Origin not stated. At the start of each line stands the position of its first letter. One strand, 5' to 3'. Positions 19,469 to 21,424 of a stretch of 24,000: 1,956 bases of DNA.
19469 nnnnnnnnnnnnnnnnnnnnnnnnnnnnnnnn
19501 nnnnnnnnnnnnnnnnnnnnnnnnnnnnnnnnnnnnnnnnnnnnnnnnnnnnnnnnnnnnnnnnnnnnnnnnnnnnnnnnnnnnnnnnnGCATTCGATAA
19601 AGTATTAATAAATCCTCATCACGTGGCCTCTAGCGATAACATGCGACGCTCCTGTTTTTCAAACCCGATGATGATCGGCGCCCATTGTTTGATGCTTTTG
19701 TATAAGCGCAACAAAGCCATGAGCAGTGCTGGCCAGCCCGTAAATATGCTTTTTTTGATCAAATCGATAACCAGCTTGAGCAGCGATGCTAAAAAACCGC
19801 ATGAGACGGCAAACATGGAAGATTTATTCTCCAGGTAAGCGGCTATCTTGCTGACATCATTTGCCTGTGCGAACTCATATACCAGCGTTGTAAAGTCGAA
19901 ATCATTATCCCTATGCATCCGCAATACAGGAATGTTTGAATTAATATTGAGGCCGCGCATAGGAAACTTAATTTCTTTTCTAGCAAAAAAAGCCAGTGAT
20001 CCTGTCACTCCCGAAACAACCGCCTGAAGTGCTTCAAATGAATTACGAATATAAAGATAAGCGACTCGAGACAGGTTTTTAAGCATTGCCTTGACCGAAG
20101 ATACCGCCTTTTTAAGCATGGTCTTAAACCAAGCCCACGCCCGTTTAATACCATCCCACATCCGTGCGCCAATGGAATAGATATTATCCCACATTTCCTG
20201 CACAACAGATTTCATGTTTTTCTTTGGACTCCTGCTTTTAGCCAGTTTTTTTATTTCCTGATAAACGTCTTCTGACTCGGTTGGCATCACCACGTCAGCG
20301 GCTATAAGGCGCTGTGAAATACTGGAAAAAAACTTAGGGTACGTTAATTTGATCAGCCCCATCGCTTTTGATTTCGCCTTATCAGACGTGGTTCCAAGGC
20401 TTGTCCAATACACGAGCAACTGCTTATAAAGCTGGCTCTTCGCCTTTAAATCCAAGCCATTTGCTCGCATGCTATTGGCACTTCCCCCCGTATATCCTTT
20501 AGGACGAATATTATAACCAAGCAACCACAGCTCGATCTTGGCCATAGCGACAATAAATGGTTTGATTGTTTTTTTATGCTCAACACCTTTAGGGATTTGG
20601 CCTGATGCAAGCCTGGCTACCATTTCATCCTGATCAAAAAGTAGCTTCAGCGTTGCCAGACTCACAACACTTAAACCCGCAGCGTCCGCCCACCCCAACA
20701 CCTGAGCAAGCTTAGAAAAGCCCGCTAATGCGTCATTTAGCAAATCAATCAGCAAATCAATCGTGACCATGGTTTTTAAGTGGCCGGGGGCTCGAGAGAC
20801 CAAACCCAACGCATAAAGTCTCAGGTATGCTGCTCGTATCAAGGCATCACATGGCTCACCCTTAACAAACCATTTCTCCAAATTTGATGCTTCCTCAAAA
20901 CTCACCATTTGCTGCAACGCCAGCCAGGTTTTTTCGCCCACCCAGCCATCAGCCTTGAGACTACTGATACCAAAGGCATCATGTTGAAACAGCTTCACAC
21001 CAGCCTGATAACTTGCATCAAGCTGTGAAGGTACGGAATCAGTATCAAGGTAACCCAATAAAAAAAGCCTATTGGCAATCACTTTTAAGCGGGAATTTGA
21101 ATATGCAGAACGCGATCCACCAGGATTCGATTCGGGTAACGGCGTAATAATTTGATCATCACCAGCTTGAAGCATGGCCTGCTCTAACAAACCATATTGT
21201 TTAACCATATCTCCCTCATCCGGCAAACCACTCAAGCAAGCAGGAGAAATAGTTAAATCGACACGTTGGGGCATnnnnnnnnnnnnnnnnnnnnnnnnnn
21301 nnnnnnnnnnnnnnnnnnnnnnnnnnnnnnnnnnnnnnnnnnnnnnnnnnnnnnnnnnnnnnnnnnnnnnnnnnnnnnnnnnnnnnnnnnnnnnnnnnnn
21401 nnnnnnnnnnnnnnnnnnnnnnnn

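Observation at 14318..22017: Six-gene operon combining three PG-binding-domain proteins, an endolysin-like amidase, a KAP NTPase and a PhoD-like phosphatase: candidate undescribed conflict/defense system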

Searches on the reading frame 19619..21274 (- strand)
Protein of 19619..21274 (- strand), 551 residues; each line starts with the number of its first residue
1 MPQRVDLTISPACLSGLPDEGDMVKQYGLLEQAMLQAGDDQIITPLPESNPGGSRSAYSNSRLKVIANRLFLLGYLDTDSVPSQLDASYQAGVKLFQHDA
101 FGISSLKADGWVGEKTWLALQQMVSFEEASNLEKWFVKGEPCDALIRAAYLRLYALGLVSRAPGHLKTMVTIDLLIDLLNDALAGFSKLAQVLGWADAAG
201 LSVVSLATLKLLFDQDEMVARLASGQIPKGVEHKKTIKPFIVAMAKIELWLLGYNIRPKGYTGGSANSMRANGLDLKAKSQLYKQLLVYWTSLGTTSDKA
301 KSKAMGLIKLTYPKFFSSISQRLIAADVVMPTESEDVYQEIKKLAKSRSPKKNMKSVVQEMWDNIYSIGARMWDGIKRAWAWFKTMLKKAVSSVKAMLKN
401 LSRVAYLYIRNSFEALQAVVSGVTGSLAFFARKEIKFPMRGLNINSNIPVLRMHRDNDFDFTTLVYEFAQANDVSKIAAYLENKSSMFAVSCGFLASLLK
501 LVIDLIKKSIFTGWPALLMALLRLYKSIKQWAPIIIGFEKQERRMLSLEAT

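Call 4: search_protein_families(library=pfam, proteins=[window:19619-21274:-], max_evalue=0.01)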
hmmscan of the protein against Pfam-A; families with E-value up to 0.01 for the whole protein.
window:19619-21274:- (551 aa): 1 family
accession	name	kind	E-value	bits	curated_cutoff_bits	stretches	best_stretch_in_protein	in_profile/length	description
PF01471.23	PG_binding_1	-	0.007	17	23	0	64-120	6-57/57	Putative peptidoglycan binding domain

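Call 5: search_protein_families(library=padloc, proteins=[window:19619-21274:-], max_evalue=0.01)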
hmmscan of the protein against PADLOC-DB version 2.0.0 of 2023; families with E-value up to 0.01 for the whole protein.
window:19619-21274:- (551 aa): 0 families

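Call 7: search_protein_families(library=ncbifam, proteins=[window:19619-21274:-], max_evalue=0.01)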
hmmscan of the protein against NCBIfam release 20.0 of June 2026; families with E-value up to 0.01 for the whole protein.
window:19619-21274:- (551 aa): 0 families

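Call 29: search_protein_families(library=phrogs, proteins=[window:19619-21274:-], max_evalue=0.01)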
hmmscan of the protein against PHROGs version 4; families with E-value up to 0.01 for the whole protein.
window:19619-21274:- (551 aa): 9 families
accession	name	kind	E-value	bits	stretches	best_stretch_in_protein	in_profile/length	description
phrog_4200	-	tail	4.5e-05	23.1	1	290-445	448-562/732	tail length tape measure protein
phrog_1535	-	tail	0.00018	20.7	1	335-425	928-1020/1152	tail length tape measure protein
phrog_1272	-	tail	0.00042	19.1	1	308-423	968-1085/1606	tail length tape measure protein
phrog_167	-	tail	0.0015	17.2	1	337-393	889-998/1555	tail length tape measure protein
phrog_1493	-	lysis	0.0017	18.6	1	68-122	255-307/394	endolysin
phrog_1204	-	tail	0.0051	15.7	1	352-424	953-1031/1483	tail protein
phrog_2649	-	lysis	0.0059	17.5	0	57-127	178-242/261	endolysin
phrog_8462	-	tail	0.0079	15.9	0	356-508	333-455/672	tail length tape measure protein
phrog_4070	-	tail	0.008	15.3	0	280-425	110-227/989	tail length tape measure protein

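Call 37: find_homologous_proteins(query=A2, max_evalue=0.001)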
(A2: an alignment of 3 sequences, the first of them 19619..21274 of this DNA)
Query A2 (3 sequences) (551 aa, profile of the alignment): 25 proteins with E <= 0.001 among 8000 candidates.
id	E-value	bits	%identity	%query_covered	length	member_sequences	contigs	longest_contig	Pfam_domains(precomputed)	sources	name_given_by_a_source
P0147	0.0e+0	1037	97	100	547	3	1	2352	-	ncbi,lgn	-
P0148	0.0e+0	1023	59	98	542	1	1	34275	-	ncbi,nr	ncbi:peptidoglycan-binding protein [Mariprofundus ferrooxydans]|nr:peptidoglycan-binding protein [Ma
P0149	1.5e-272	923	65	98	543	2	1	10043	-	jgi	-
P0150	5.7e-243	826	62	96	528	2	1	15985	-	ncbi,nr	ncbi:MAG: peptidoglycan-binding protein [Mariprofundus sp.]|nr:peptidoglycan-binding protein [Maripr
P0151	1.5e-226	772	55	100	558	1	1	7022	-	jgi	-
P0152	1.2e-196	673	43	100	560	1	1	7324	PF01471.24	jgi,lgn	-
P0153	2.6e-189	649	49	96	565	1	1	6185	PF01471.24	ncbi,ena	-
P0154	2.1e-181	622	43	99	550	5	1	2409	-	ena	-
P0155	2.5e-181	622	46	98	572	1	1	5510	-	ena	-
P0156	1.7e-173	596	42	97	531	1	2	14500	-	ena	-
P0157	6.8e-173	594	45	98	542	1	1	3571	-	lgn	-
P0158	1.5e-170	587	44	99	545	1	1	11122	-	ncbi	ncbi:MAG: peptidoglycan-binding domain-containing protein [Mariprofundus sp.]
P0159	2.6e-159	550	43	94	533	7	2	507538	PF01471.24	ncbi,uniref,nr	ncbi:peptidoglycan-binding protein [Mariprofundus ferrooxydans]|uniref:peptidoglycan-binding protein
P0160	6.1e-152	525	40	97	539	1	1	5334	-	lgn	-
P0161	1.4e-149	517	42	94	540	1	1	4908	-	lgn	-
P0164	3.5e-59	219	28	88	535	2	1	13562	PF01471.24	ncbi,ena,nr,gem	ncbi:MAG: peptidoglycan-binding protein [candidate division Zixibacteria bacterium]|nr:peptidoglycan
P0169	5.4e-44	169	26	93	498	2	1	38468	-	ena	-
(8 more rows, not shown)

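Call 38: find_encoding_contigs(protein=P0164, flank=10000, max_places=1)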
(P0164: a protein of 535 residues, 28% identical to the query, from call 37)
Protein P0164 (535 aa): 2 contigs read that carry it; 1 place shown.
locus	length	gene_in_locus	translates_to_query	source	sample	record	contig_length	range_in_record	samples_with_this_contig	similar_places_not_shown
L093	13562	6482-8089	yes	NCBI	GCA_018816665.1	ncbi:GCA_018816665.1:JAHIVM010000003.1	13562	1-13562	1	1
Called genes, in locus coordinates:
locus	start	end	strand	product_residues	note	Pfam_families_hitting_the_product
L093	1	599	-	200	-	?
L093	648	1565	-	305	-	-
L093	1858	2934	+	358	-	PF01544:CorA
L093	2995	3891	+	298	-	PF21088:MS_channel_1st (weak), PF00924:MS_channel_2nd, PF21082:MS_channel_3rd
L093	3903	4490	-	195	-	PF01914:MarC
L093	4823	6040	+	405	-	PF01734:Patatin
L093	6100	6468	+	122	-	-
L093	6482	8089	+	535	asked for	PF01471:PG_binding_1 (faint)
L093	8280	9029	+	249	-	-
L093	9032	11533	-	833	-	PF00069:Pkinase, PF07714:PK_Tyr_Ser-Thr, PF24885:TPR_NPHP3 (weak), PF17874:TPR_MalT (weak), PF13424:TPR_12 (weak), PF13424:TPR_12, PF13374:TPR_10, PF13424:TPR_12, +8 more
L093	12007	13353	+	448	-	PF13174:TPR_6 (faint), PF13176:TPR_7 (faint), PF07719:TPR_2 (faint), PF13181:TPR_8 (faint), PF13424:TPR_12, PF17874:TPR_MalT, PF00515:TPR_1 (weak), PF13424:TPR_12, +7 more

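Call 39: find_encoding_contigs(protein=P0169, flank=10000, max_places=1)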
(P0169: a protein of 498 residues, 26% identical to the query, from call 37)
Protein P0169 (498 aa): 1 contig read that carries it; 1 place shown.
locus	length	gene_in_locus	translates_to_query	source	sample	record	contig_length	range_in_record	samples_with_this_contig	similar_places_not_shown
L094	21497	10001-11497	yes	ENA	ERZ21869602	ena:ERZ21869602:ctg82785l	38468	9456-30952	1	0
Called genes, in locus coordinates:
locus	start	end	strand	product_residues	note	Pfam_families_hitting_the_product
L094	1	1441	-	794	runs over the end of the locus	PF28598:PDH_E1_N, PF00456:Transketolase_N, PF17831:PDH_E1_M, PF22613:Transketolase_C_1 (weak)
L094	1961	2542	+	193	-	-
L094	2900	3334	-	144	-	-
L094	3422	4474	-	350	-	PF00924:MS_channel_2nd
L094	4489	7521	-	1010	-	-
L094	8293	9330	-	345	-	PF03572:Peptidase_S41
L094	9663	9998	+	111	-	-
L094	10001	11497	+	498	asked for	-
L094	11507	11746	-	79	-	-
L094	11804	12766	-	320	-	PF18962:Por_Secre_tail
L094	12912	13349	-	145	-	-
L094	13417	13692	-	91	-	-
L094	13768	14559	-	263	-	PF22233:PhyR_sigma-like (faint), PF04542:Sigma70_r2, PF08281:Sigma70_r4_2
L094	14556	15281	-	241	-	PF02163:Peptidase_M50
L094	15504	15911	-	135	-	PF14248:DUF4345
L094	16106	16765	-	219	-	-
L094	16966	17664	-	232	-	PF02633:Creatininase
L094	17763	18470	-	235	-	PF00106:adh_short, PF01370:Epimerase (weak), PF08659:KR, PF13561:adh_short_C2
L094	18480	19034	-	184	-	PF01135:PCMT (weak), PF13489:Methyltransf_23, PF01209:Ubie_methyltran, PF13847:Methyltransf_31, PF13649:Methyltransf_25, PF08241:Methyltransf_11, PF08242:Methyltransf_12 (weak)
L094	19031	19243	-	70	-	-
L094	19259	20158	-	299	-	-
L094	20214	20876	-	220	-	-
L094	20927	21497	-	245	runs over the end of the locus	-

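Call 40: find_encoding_contigs(protein=P0159, flank=10000, max_places=1)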
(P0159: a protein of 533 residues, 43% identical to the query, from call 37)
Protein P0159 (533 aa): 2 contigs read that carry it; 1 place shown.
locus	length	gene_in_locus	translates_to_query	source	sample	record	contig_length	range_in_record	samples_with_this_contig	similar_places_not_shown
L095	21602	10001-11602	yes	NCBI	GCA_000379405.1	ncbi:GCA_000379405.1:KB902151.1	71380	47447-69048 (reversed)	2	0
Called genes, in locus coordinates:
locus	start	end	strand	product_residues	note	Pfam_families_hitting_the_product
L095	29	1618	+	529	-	PF00389:2-Hacid_dh, PF02826:2-Hacid_dh_C, PF03446:NAD_binding_2 (weak), PF19304:PGDH_inter, PF01842:ACT, PF13740:ACT_6 (weak), PF22629:ACT_AHAS_ss (weak)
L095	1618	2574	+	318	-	PF13393:tRNA-synt_His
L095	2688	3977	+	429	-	PF00709:Adenylsucc_synt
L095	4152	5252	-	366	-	PF03193:RsgA_GTPase, PF01926:MMR_HSR1 (weak)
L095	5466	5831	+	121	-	-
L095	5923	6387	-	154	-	PF04191:PEMT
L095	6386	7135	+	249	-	PF01323:DSBA, PF13743:Thioredoxin_5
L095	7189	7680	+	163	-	-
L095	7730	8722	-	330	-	PF08003:Methyltransf_9, PF13489:Methyltransf_23, PF08241:Methyltransf_11, PF08242:Methyltransf_12 (weak), PF13649:Methyltransf_25, PF13847:Methyltransf_31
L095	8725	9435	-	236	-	PF00891:Methyltransf_2 (weak), PF13847:Methyltransf_31, PF08241:Methyltransf_11, PF08242:Methyltransf_12, PF13649:Methyltransf_25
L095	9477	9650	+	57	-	-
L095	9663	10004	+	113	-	-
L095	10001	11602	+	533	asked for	PF01471:PG_binding_1 (weak)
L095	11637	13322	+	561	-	PF02690:Na_Pi_cotrans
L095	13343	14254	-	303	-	PF00126:HTH_1, PF12849:PBP_like_2, PF03466:LysR_substrate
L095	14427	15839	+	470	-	PF02788:RuBisCO_large_N, PF00016:RuBisCO_large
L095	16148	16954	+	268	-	-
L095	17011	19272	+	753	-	PF00092:VWA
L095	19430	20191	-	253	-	PF13487:HD_5, PF01966:HD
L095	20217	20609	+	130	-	-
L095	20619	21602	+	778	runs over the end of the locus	PF00092:VWA (weak)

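Call 48: search_solved_structures(query=A3, max_evalue=10)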
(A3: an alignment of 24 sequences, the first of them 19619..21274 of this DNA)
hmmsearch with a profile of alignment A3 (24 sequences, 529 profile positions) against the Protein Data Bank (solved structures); distinct sequences matched with E-value up to 10: 10.
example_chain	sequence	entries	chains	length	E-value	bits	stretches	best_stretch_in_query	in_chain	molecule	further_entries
4lpq_A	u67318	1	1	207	6.5e-05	25.2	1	70-121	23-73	ErfK/YbiS/YcfS/YnhG family protein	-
9j1k_J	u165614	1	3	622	0.0041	19.3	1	346-426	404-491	FtbJ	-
5tv7_A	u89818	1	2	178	0.025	16.7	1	69-123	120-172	Putative peptidoglycan-binding/hydrolysing protein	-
5nm7_G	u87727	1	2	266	0.069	15.2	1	92-120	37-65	Peptidoglycan-binding domain 1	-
2xv9_A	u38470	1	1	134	0.31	13.1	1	261-347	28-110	ABA-1A1 REPEAT UNIT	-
4g54_A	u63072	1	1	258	0.37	12.8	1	86-129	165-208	General Secretion Pathway Protein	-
9xps_S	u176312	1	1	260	0.46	12.5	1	97-119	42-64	Endolysin gp144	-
3bkh_A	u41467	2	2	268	0.49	12.4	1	97-119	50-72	lytic transglycosylase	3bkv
4xxt_A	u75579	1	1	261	2.1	10.4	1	53-120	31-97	Fusion of predicted Zn-dependent amidase/peptidase (Cell wall hydrolase/DD-carboxypeptidas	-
9m8o_M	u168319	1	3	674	5.4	9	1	347-418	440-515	Gp14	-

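Call 52: find_related_loci(query=A3, collection=metagenome_contigs, flank=10000)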
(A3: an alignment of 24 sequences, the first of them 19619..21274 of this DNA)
Query A3 (551 aa) in metagenome_contigs; peptide patterns used: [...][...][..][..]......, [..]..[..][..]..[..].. (x = any residue, [..] = any of these).
589 stretches matched a pattern; 50 encode a relative of the query (tblastn E <= 1e-3); 50 distinct loci.
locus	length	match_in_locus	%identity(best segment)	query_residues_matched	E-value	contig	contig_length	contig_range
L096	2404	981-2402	42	25-507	2e-116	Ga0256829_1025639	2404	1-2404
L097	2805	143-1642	36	18-545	5e-97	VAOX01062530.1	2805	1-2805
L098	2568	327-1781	35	24-540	1e-97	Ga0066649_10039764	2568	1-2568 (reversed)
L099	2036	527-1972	31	26-530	2e-71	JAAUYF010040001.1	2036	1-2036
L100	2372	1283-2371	37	25-389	2e-67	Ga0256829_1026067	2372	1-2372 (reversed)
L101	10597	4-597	53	349-550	1e-65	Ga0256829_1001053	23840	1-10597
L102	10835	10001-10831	45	4-277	2e-65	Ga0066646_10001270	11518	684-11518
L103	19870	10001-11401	29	46-535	5e-65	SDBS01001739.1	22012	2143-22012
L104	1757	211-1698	29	26-548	2e-67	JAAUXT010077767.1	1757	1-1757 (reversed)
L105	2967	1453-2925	28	22-535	1e-63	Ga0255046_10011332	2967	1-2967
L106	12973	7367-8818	29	18-530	4e-62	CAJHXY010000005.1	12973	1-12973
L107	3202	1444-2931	29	17-549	9e-60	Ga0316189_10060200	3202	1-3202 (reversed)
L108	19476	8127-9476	28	42-528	6e-58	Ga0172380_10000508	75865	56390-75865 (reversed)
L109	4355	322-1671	28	42-528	4e-56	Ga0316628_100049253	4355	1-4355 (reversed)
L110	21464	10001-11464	29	4-528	1e-55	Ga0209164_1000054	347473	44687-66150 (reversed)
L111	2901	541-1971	29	21-529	3e-52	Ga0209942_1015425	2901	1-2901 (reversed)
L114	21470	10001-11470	26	24-529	5e-50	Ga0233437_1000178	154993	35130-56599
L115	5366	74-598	45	355-533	4e-49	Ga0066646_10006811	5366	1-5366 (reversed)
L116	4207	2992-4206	31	17-434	8e-49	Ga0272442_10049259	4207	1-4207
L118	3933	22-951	31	208-540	8e-47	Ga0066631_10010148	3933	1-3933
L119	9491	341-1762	28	24-529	2e-45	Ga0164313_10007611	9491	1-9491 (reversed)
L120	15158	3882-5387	27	5-529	3e-45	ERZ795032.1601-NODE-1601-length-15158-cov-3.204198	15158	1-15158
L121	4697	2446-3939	28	12-529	9e-45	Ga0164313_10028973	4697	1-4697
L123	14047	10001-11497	28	11-529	2e-44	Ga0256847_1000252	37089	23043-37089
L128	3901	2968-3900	32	22-339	1e-37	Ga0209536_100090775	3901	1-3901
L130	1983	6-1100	28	147-530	3e-35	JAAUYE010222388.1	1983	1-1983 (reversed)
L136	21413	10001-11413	26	39-528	1e-32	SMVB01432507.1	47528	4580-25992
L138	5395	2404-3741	27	1-458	2e-24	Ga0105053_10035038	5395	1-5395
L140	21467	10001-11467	26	45-530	4e-23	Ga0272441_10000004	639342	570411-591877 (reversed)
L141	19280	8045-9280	25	46-425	5e-21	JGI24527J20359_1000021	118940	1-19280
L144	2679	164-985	23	240-528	2e-10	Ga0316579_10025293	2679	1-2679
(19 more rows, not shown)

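Call 53: find_related_loci(query=A3, collection=viral_contigs, flank=10000)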
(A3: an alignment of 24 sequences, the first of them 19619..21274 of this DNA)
Query A3 (551 aa) in viral_contigs; peptide patterns used: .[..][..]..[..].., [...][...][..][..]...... (x = any residue, [..] = any of these).
42 stretches matched a pattern, but none encodes a relative of the query by tblastn (E <= 1e-3).

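Call 57: predict_structure(alignment_id=A3)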
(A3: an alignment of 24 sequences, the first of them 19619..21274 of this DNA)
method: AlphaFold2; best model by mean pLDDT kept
length: 551 residues; sequences in the alignment: 24
mean_pLDDT: 76.1   pTM: 0.57
mean pLDDT of the five models: 76.1, 73.0, 70.5, 68.4, 65.4
residues with pLDDT >= 90: 146; 70-90: 231; 50-70: 95; < 50: 79
segments of 3 or more residues with pLDDT < 50: 1-7, 329-338, 351-355, 357-405, 549-551
pLDDT, mean of each block of 10 residues (from residue 1): 43 62 60 67 64 70 84 88 81 90 65 83 78 87 94 92 79 90 95 92 93 92 90 90 93 81 52 79 93 90 91 92 63 47 56 47 41 43 47 43 53 72 83 88 85 88 90 90 89 84 73 67 79 86 73 35
secondary structure, 60 per line:
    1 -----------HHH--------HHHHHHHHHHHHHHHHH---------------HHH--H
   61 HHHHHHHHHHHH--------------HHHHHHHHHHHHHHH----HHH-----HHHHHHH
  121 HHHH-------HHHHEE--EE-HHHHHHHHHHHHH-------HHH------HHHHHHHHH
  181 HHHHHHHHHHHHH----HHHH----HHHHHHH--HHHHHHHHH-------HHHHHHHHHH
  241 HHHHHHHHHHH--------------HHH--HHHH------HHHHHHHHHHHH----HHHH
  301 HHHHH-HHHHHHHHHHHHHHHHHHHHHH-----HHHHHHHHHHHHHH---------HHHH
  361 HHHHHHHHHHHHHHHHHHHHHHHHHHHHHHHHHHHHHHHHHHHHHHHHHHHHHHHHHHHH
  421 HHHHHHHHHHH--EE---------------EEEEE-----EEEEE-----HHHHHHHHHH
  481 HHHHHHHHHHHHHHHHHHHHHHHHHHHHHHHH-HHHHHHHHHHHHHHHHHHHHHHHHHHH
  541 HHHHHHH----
elements in order: H23-39 H60-72 H87-101 H114-124 H132-135 H143-155 H172-193 H198-201 H206-212 H215-223 H231-251 H271-274 H281-292 H297-305 H307-328 H334-347 H357-431 E451-455 E461-465 H471-512 H514-547
